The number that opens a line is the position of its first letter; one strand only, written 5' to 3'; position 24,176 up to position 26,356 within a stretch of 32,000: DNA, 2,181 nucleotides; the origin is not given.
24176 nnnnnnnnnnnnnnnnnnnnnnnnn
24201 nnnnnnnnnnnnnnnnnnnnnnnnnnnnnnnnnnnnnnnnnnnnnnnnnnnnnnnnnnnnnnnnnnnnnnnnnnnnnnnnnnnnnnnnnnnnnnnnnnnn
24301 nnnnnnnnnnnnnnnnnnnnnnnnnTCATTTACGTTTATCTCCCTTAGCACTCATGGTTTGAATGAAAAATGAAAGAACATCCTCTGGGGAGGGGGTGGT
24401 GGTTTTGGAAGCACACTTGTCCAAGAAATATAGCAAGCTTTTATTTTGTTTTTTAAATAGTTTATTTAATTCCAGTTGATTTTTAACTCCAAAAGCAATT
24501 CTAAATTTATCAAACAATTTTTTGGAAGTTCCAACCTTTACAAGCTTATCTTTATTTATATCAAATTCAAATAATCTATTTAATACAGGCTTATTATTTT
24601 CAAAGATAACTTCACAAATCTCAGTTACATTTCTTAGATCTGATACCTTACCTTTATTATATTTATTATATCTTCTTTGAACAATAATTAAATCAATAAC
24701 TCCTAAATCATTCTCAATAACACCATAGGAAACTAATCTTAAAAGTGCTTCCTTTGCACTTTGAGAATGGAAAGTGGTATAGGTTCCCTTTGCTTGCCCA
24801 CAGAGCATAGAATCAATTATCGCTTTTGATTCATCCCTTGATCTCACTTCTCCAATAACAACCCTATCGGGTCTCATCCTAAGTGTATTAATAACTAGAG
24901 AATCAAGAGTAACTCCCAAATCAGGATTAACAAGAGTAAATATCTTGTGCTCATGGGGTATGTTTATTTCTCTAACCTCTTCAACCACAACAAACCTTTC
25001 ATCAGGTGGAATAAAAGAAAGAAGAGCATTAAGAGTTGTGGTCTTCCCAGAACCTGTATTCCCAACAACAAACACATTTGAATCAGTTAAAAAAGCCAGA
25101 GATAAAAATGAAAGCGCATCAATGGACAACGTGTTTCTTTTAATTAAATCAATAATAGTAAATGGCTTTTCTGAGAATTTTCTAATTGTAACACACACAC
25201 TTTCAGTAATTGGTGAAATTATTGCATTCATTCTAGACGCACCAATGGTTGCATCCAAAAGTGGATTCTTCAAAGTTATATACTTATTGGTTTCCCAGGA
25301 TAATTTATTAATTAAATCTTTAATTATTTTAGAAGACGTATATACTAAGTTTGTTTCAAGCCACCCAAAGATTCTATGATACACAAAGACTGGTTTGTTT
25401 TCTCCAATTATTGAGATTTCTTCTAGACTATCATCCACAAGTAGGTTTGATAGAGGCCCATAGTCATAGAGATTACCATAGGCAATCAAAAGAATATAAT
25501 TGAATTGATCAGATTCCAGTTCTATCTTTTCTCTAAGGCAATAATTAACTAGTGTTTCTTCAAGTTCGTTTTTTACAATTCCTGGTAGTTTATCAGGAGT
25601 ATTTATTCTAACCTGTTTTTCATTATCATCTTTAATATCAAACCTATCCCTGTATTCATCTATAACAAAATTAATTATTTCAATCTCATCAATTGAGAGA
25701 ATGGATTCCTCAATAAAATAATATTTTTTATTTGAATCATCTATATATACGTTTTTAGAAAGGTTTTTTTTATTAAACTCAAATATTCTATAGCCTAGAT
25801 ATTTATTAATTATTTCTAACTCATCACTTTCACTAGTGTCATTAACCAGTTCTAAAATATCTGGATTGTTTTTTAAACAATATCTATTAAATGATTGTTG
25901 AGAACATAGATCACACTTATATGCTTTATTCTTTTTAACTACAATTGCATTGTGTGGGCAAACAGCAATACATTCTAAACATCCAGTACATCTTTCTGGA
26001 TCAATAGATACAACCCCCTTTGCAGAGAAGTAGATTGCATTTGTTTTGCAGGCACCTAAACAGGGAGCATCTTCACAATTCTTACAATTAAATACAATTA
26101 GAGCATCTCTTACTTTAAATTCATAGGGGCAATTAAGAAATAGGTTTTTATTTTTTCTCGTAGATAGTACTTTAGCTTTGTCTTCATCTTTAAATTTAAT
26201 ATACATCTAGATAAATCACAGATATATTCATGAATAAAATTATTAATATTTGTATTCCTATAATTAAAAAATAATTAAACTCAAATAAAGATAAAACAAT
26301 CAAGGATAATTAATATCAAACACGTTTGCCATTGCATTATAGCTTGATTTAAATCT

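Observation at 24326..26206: Fe-S ferredoxin module fused to a type-IV-filament/archaellum-class secretion ATPase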

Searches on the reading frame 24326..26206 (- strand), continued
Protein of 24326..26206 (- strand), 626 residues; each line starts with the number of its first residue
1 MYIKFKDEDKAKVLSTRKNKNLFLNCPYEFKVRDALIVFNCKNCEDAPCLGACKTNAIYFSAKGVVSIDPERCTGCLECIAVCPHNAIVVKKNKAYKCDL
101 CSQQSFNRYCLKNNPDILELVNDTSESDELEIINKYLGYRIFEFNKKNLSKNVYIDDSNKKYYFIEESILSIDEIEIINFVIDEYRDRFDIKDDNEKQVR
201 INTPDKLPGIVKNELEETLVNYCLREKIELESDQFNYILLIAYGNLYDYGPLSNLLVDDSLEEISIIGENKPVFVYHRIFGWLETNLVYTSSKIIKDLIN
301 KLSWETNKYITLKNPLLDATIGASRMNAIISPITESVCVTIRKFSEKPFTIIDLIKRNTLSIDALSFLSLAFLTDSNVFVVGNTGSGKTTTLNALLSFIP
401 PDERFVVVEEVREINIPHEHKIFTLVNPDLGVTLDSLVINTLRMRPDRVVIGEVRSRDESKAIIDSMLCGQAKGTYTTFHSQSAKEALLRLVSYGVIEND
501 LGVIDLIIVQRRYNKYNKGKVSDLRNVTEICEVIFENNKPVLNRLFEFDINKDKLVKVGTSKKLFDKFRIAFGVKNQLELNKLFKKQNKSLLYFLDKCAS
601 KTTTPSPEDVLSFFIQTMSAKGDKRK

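Call 70: find_encoding_contigs(protein=P0112, flank=5000, max_places=1)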
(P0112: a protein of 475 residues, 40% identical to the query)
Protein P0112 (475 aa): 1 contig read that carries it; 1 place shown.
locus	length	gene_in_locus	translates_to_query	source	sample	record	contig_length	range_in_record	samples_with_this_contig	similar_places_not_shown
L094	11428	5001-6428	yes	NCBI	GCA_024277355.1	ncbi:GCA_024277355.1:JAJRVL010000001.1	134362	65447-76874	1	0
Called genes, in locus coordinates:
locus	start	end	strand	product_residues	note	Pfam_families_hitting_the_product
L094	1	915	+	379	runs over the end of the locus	PF00070:Pyr_redox (faint), PF01266:DAO (weak), PF01494:FAD_binding_3, PF03486:HI0933_like (faint), PF05834:Lycopene_cycl (faint), PF07992:Pyr_redox_2 (faint), PF13450:NAD_binding_8 (faint), PF22578:GGR_cat (weak), +1 more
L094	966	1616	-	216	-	-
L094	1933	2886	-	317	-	PF14528:LAGLIDADG_3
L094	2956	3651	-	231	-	PF01255:Prenyltransf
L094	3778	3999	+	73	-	-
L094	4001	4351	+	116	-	PF02643:DUF192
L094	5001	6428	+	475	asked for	PF00437:T2SSE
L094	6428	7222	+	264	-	PF00482:T2SSF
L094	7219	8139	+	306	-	PF00482:T2SSF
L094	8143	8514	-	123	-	-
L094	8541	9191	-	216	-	-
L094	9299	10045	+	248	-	PF09754:PAC2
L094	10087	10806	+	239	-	-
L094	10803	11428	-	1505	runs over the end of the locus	-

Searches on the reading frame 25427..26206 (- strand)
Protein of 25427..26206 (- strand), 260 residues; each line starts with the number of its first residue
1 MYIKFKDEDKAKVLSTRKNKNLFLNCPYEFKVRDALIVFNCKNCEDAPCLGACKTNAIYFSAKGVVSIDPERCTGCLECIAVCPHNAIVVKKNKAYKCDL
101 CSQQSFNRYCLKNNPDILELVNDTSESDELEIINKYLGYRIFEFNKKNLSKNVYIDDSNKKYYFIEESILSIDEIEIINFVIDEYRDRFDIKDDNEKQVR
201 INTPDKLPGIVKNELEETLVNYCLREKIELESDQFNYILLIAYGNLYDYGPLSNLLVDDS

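Call 44: search_protein_representatives(alignment_id=A3)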
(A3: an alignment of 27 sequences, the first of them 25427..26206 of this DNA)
Query: 27 sequences, 244 profile positions. Proteins with E-value up to 0.001 (for the whole library): 22405; up to 1e-10: 3635; up to 1e-30: 31. The best 150 are listed.
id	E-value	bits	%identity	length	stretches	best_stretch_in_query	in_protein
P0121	5.6e-76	271.6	-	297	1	1-244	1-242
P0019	2.6e-73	262.9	-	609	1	1-244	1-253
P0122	2.3e-68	246.7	-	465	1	1-244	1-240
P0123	3.3e-61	223.2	-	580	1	1-244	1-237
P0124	8.3e-57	208.8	-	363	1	19-243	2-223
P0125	7.2e-53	195.9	-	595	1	1-244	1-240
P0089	4.2e-51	190.1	-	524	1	1-243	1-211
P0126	6.3e-50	186.3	-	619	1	5-244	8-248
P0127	3.2e-47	177.4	-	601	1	1-241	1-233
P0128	6.0e-46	173.2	-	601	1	6-242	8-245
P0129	7.5e-46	172.9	-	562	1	1-244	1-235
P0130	1.0e-45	172.5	-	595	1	1-244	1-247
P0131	9.2e-44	166.1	-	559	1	1-242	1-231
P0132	1.6e-43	165.3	-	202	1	1-212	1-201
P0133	4.8e-41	157.2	-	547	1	1-243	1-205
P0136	4.8e-36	140.8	-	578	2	35-244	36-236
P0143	8.2e-33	130.2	-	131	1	1-127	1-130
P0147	1.1e-31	126.5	-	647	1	2-243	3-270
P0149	1.0e-30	123.4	-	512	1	15-244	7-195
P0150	2.9e-30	121.9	-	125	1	1-133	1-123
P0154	1.5e-28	116.3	-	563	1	1-244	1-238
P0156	2.9e-28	115.4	-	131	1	1-131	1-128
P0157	6.6e-28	114.2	-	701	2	35-244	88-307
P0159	2.9e-27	112.0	-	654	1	6-244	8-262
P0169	7.9e-24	100.8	-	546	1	2-199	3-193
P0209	6.5e-20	88.0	-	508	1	61-240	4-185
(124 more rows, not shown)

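Call 47: list_cluster_members(proteins=[P0157, P0159, P0147, P0154, P0169, P0209, P0149, P0136, P0126, P0001])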
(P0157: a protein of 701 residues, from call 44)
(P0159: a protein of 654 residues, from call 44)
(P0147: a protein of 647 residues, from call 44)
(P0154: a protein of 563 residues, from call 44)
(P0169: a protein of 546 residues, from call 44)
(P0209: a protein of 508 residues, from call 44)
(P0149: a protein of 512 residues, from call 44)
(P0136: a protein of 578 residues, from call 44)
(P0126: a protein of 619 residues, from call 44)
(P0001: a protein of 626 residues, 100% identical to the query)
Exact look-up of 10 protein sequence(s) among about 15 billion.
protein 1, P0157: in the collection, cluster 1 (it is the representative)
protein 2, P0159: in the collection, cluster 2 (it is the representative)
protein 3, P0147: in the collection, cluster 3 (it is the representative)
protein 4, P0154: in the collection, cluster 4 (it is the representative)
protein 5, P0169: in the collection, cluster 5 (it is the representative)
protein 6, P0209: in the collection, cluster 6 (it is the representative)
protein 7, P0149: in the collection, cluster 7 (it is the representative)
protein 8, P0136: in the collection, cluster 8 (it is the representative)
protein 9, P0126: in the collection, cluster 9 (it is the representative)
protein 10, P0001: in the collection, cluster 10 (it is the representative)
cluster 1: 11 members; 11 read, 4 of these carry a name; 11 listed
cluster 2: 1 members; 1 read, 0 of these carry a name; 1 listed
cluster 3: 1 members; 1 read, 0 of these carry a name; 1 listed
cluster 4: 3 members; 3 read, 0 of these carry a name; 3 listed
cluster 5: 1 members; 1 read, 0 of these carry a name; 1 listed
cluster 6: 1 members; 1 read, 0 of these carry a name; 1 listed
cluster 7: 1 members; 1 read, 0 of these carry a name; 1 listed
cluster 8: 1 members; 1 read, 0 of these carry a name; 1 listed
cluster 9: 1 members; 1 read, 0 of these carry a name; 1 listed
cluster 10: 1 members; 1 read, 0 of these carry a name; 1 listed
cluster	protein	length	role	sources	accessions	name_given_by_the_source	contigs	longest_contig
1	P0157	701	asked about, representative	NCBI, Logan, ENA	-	-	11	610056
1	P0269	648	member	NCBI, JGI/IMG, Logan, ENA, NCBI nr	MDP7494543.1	MAG: ATPase, T2SS/T4P/T4SS family [Candidatus Undinarchaeales archaeon] | flagellar protein FlaI | ATPase, T2SS/T4P/T4SS family [Candidatus Undinarchaeales archaeon]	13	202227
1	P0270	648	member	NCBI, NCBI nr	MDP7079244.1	MAG: ATPase, T2SS/T4P/T4SS family [Candidatus Undinarchaeales archaeon] | ATPase, T2SS/T4P/T4SS family [Candidatus Undinarchaeales archaeon]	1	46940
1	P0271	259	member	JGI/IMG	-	Flp pilus assembly CpaF family ATPase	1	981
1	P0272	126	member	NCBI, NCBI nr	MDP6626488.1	MAG: 4Fe-4S binding protein, partial [Methanopyri archaeon] | 4Fe-4S binding protein [Methanopyri archaeon]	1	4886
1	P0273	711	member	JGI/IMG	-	-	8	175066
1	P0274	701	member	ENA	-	-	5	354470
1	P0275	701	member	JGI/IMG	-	-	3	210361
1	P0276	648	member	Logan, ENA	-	-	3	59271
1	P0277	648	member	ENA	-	-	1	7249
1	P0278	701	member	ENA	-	-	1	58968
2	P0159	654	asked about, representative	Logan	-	-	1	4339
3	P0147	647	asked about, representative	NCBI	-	-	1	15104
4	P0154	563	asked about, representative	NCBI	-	-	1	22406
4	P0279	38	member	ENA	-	-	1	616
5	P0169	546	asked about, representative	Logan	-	-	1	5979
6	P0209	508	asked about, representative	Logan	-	-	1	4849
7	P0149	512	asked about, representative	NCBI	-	-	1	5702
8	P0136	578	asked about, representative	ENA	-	-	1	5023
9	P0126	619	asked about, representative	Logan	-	-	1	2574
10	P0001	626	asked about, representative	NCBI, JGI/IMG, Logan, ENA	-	-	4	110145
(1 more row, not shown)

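Call 61: find_encoding_contigs(protein=P0143, flank=4000, max_places=2)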
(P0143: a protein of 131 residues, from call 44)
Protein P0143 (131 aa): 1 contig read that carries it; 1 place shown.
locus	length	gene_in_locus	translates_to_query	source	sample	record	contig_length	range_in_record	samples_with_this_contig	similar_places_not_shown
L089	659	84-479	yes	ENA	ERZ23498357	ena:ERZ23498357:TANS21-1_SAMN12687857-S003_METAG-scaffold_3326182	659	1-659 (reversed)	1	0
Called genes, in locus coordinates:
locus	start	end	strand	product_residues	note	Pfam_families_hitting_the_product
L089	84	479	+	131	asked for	PF12838:Fer4_7 (faint), PF12837:Fer4_6 (weak), PF00037:Fer4 (weak)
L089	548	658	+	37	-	?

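Call 62: find_encoding_contigs(protein=P0150, flank=4000, max_places=2)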
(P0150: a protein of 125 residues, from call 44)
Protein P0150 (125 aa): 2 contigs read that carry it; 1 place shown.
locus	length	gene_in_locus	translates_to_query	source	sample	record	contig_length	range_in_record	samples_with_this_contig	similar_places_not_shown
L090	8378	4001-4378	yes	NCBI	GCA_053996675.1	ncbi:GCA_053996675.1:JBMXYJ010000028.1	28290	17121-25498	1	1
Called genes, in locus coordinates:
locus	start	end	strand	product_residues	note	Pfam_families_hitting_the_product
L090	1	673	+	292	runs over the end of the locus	PF00482:T2SSF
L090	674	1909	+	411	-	PF00482:T2SSF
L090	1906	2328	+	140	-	PF23958:DUF7287 (weak)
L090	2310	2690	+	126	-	-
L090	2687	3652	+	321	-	-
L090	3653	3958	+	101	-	PF02643:DUF192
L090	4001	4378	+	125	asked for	PF13247:Fer4_11, PF13187:Fer4_9 (weak), PF12838:Fer4_7 (weak), PF00037:Fer4, PF13237:Fer4_10, PF12797:Fer4_2 (weak), PF12837:Fer4_6, PF13746:Fer4_18 (weak), +6 more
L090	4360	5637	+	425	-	PF00437:T2SSE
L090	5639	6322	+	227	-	PF00482:T2SSF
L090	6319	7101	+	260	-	PF00482:T2SSF (weak)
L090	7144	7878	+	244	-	PF09754:PAC2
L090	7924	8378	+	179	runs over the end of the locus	PF01613:Flavin_Reduct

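Call 63: find_encoding_contigs(protein=P0156, flank=4000, max_places=2)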
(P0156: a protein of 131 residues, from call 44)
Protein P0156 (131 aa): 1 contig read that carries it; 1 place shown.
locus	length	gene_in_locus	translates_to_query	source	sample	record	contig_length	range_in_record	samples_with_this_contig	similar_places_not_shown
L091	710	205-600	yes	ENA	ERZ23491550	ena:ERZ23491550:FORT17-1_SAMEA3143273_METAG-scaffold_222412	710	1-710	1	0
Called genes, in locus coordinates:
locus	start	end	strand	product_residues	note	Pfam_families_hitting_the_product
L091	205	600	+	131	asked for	PF12797:Fer4_2 (faint), PF12837:Fer4_6 (faint), PF12838:Fer4_7 (faint), PF13187:Fer4_9 (faint), PF13237:Fer4_10 (faint), PF00037:Fer4 (weak)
